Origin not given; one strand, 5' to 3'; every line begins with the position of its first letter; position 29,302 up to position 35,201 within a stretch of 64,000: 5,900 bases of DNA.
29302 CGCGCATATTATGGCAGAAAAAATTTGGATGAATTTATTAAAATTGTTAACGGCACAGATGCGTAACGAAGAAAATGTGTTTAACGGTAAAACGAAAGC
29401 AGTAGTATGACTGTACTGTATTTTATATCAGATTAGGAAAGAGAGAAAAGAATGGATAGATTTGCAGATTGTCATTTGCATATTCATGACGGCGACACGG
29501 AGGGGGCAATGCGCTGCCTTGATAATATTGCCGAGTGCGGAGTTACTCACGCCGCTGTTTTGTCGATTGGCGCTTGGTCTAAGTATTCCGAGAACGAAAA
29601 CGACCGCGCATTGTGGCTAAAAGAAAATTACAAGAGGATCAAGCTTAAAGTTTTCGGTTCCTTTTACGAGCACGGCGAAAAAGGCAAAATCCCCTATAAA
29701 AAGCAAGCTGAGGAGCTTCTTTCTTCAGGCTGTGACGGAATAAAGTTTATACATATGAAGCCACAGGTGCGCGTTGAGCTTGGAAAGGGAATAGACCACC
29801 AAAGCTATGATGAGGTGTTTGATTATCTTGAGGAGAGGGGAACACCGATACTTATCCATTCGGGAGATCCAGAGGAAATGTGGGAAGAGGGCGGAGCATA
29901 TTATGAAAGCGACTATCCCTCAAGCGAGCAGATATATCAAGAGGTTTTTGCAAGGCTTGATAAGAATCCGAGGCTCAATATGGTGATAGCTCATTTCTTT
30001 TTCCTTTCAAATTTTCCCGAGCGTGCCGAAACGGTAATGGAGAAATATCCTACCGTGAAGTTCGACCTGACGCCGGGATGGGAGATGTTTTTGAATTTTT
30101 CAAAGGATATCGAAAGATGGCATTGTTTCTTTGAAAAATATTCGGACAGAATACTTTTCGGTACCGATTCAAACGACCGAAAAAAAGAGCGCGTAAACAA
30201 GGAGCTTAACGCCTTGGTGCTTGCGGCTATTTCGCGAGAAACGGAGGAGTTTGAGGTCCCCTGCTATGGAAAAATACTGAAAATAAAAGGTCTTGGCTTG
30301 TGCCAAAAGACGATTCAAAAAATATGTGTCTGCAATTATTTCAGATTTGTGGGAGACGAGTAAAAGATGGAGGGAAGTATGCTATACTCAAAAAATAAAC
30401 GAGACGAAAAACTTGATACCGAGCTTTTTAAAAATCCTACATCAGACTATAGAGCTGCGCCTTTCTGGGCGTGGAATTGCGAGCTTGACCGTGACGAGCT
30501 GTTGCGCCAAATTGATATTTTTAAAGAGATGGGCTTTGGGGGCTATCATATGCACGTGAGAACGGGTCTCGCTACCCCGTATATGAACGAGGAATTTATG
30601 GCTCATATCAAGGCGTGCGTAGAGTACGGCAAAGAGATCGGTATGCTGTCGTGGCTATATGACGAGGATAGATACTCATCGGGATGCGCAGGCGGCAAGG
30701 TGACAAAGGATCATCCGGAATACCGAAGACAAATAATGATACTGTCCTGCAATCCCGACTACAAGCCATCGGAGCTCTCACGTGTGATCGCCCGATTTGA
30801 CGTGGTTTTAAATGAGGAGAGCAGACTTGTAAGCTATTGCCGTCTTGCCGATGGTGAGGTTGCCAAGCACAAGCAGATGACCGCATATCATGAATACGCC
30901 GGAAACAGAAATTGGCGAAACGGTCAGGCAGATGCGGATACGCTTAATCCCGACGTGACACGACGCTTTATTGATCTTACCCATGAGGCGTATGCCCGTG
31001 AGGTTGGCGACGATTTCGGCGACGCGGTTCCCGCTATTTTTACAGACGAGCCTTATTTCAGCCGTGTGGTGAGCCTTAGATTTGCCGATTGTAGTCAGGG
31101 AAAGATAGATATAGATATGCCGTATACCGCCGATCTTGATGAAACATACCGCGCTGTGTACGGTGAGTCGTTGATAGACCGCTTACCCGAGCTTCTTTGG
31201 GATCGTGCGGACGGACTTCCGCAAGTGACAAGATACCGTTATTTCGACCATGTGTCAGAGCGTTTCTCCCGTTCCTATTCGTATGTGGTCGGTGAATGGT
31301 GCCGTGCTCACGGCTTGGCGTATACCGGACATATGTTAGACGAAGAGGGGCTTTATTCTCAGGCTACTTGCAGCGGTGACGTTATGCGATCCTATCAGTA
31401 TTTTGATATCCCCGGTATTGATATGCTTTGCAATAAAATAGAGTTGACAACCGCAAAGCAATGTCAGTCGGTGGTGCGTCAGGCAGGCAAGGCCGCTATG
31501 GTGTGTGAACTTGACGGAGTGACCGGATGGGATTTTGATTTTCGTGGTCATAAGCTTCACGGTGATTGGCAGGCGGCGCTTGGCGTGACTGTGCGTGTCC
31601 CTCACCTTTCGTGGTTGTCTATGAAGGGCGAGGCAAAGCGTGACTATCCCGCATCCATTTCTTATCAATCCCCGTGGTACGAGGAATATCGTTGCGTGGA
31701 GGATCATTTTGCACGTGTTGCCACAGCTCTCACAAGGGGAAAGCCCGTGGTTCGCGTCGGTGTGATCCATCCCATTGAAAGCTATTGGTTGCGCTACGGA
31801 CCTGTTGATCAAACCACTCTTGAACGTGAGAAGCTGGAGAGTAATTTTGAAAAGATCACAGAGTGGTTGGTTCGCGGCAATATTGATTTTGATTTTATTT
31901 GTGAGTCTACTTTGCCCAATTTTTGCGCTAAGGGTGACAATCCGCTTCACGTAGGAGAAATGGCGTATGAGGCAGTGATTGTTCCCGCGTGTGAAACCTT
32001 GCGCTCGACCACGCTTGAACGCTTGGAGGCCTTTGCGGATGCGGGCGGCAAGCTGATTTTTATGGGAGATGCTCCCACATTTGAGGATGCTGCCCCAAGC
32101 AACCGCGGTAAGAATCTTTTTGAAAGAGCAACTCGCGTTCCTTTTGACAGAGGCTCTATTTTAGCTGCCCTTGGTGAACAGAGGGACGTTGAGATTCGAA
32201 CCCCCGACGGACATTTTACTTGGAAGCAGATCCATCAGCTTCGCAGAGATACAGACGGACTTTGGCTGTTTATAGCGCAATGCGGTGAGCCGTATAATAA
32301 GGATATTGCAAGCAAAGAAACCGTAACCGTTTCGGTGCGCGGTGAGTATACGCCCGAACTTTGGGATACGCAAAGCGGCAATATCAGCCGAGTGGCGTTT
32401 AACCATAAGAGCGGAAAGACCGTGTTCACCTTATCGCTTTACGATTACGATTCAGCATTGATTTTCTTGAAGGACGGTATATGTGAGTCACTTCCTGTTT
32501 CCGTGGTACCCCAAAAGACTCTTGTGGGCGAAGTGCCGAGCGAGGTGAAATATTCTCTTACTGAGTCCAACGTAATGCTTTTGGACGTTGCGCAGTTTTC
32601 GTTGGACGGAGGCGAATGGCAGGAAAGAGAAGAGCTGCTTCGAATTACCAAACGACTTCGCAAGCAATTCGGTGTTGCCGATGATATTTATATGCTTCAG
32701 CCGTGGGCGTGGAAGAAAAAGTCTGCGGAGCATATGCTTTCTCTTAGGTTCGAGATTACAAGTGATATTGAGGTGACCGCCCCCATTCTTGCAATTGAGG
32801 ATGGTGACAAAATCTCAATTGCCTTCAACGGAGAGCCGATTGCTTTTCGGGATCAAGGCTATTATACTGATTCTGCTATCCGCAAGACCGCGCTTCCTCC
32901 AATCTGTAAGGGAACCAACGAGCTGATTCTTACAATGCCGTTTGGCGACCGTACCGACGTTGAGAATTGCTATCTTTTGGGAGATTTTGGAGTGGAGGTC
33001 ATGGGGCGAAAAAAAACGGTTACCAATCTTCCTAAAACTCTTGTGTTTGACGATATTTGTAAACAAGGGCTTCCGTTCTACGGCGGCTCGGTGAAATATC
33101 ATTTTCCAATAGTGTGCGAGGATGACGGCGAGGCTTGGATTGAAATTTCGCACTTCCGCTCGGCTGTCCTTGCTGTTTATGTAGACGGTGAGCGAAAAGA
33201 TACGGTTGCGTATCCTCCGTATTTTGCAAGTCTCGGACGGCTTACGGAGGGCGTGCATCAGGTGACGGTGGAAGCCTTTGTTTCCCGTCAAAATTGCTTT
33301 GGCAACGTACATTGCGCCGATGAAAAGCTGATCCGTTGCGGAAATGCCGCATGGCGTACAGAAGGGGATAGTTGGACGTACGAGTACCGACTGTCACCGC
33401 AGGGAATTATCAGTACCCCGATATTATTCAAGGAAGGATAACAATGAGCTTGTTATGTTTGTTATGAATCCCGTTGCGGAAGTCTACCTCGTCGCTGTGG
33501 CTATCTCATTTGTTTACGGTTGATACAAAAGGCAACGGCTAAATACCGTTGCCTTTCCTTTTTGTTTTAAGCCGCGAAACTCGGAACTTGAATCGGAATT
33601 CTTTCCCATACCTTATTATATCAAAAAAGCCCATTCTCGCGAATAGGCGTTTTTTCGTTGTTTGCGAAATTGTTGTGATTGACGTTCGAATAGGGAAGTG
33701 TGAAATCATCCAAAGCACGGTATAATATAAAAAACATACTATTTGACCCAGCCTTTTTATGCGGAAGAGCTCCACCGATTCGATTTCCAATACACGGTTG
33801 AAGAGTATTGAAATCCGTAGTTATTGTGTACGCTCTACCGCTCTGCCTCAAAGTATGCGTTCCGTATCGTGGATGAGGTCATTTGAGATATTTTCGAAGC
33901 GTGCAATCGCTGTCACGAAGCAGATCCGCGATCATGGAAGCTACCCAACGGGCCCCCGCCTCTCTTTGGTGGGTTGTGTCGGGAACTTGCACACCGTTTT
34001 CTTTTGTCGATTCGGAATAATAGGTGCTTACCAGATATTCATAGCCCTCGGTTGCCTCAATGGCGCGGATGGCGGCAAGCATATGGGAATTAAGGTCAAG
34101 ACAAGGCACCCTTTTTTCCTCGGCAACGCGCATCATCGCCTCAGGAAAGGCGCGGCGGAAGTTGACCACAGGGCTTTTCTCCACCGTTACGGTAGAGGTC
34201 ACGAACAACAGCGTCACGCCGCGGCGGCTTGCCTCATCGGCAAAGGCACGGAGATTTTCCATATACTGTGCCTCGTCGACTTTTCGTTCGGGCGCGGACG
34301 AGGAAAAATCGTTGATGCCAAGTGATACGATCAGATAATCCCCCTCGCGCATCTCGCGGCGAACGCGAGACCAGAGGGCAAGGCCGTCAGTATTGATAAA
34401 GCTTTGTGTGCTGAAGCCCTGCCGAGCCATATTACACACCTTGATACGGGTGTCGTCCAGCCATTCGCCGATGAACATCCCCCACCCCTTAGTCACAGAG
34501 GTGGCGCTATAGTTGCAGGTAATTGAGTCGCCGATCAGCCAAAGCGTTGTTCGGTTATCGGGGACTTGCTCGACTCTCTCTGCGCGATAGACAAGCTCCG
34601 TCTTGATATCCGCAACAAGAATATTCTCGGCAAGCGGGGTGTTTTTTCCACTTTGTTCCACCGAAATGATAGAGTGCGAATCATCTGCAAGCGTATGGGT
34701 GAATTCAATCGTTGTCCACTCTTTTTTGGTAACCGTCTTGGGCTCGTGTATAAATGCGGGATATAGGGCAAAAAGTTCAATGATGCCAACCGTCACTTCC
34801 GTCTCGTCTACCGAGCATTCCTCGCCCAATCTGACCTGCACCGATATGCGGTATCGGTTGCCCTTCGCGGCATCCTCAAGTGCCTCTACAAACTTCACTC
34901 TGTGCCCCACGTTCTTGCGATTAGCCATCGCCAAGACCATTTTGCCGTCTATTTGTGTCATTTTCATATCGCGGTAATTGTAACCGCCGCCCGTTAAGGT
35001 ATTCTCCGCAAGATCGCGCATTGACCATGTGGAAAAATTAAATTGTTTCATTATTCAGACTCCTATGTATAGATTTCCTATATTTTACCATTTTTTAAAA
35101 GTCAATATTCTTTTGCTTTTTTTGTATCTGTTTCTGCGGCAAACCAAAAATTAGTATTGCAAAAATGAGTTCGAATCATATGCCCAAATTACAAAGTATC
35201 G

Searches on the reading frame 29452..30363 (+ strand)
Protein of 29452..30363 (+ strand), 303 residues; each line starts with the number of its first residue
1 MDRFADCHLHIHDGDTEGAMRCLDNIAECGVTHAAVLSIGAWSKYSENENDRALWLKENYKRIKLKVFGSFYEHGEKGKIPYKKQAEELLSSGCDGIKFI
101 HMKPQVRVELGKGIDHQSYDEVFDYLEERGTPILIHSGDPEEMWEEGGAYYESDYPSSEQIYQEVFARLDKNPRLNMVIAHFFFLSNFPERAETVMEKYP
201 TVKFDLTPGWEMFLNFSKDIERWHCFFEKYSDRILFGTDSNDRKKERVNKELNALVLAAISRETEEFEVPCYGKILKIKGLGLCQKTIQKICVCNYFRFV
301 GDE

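Call 11: search_protein_families(library=pfam, proteins=[window:29452-30363:+])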
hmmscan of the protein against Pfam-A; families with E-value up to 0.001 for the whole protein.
window:29452-30363:+ (303 aa): 1 family
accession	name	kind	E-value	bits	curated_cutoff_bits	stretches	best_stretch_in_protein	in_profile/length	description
PF04909.20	Amidohydro_2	-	9.5e-08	32.6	26.4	1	6-239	2-246/289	Amidohydrolase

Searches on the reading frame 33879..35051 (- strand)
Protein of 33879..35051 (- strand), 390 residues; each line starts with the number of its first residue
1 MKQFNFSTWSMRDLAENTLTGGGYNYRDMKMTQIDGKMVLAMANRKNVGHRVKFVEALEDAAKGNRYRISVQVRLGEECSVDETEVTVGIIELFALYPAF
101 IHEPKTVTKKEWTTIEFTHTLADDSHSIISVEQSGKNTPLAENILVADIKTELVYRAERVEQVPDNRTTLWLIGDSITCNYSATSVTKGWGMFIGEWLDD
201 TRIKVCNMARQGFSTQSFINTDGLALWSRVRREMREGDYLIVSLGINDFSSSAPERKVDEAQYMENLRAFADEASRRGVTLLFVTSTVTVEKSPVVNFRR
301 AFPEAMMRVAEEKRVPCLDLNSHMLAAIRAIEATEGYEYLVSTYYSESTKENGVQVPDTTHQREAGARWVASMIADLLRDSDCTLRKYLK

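Call 7: search_protein_families(library=pfam, proteins=[window:33879-35051:-])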
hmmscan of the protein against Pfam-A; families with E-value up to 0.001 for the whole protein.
window:33879-35051:- (390 aa): 3 families
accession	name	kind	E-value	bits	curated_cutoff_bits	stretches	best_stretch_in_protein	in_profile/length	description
PF13472.12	Lipase_GDSL_2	-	2.3e-14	54.7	32.9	1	173-328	2-157/178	GDSL-like Lipase/Acylhydrolase family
PF00657.28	Lipase_GDSL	-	2.1e-09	38.3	23.6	1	172-372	3-206/208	GDSL-like Lipase/Acylhydrolase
PF02018.23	CBM_4_9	-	3.2e-05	24.8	25.9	1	29-132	26-130/136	Carbohydrate binding domain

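Call 8: search_protein_families(library=ncbifam, proteins=[window:33879-35051:-])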
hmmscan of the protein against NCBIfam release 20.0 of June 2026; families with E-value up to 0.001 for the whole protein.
window:33879-35051:- (390 aa): 1 family
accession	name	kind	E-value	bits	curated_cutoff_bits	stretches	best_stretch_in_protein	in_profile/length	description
NF041897.1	pecacetest_PaeY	equivalog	5.2e-13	48.5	1000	1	156-275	263-380/549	pectin acetylesterase PaeY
